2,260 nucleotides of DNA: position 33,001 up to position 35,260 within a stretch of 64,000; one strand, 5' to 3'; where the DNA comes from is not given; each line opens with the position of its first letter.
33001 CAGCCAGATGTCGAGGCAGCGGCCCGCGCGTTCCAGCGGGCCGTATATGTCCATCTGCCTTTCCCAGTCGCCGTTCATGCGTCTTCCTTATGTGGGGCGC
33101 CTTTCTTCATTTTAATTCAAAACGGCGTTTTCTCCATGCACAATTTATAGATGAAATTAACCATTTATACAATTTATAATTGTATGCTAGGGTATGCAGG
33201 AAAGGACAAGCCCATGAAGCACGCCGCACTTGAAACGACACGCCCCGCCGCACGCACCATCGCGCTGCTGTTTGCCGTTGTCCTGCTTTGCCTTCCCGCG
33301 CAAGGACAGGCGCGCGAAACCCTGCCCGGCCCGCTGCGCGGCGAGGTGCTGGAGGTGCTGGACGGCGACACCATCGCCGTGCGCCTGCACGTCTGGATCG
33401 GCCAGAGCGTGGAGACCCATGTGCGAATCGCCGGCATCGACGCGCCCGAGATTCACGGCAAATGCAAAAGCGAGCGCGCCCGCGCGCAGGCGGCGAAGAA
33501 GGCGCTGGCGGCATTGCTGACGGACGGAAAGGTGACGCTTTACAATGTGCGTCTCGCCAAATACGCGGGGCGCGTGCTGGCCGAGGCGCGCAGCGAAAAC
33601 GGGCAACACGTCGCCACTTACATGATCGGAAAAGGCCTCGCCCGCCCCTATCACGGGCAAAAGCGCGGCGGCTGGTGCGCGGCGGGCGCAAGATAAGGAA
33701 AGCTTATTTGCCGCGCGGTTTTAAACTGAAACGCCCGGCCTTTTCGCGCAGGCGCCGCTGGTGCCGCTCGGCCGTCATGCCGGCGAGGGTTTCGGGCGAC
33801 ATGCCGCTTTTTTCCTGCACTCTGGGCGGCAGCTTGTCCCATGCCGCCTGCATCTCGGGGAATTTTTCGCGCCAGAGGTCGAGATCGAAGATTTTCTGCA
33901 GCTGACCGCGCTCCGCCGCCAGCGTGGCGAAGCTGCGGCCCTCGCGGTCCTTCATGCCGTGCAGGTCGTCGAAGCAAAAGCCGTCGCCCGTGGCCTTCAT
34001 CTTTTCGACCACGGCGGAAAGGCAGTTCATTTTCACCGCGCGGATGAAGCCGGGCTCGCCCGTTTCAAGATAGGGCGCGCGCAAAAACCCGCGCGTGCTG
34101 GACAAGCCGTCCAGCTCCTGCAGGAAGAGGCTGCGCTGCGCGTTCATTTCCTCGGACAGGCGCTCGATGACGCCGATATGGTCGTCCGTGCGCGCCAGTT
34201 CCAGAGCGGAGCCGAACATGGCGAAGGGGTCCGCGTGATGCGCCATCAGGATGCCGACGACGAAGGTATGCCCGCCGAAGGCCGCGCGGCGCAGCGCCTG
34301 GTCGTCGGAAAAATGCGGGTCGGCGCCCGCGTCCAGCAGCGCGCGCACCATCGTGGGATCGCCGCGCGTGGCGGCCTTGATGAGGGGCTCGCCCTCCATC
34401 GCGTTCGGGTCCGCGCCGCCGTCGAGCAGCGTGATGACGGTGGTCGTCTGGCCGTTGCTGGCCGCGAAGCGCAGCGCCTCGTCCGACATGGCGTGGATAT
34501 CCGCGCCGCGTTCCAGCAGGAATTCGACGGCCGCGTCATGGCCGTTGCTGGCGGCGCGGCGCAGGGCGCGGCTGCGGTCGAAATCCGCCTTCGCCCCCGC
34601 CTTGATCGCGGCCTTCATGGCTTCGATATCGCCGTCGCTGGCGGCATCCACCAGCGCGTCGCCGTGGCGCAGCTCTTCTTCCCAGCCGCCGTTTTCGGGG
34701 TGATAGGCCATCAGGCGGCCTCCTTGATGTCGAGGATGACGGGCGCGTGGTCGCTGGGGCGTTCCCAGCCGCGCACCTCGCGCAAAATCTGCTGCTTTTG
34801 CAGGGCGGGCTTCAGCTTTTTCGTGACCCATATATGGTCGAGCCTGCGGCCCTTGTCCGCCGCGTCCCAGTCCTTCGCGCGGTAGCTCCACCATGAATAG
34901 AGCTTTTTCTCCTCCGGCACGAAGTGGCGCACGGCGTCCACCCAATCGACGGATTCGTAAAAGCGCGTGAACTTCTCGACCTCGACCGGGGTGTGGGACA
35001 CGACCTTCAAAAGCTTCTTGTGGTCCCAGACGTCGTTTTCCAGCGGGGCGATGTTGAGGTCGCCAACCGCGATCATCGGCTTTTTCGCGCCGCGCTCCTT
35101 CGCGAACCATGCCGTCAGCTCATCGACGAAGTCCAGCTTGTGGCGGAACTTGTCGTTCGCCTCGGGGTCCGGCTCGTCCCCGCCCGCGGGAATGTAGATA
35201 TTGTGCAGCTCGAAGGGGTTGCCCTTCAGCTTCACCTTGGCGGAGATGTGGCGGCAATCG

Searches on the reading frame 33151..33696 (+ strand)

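Call 39: search_protein_families(library=pfam, proteins=[window:33151-33696:+], max_evalue=0.0001)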
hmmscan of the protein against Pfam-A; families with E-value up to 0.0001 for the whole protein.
window:33151-33696:+ (181 aa): 1 family
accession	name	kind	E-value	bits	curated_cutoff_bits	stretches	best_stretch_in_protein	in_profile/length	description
PF00565.23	SNase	-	1.6e-07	32.1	21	1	91-168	2-78/107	Staphylococcal nuclease homologue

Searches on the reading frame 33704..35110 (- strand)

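Call 39: search_protein_families(library=pfam, proteins=[window:33704-35110:-], max_evalue=0.0001)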
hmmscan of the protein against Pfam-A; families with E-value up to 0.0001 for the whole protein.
window:33704-35110:- (468 aa): 6 families
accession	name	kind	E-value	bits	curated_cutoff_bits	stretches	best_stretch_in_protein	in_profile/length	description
PF12796.13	Ank_2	-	1.3e-18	67.8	27.3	2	214-295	2-86/90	Ankyrin repeats (3 copies)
PF00023.36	Ank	-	1.1e-14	54.1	21.1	0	183-208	6-31/33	Ankyrin repeat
PF13637.12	Ank_4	-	5.1e-14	52.5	22.7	1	184-229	2-50/50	Ankyrin repeats (many copies)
PF13606.12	Ank_3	-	5.1e-12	45.2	22.3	0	182-207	5-30/30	Ankyrin repeat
PF24521.3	Ank_KRIT1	-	2.4e-10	40.8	80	0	238-291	17-68/149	KRIT1 ankyrin-repeats domain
PF13857.12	Ank_5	-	3.9e-10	40.3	27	0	228-269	1-46/56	Ankyrin repeats (many copies)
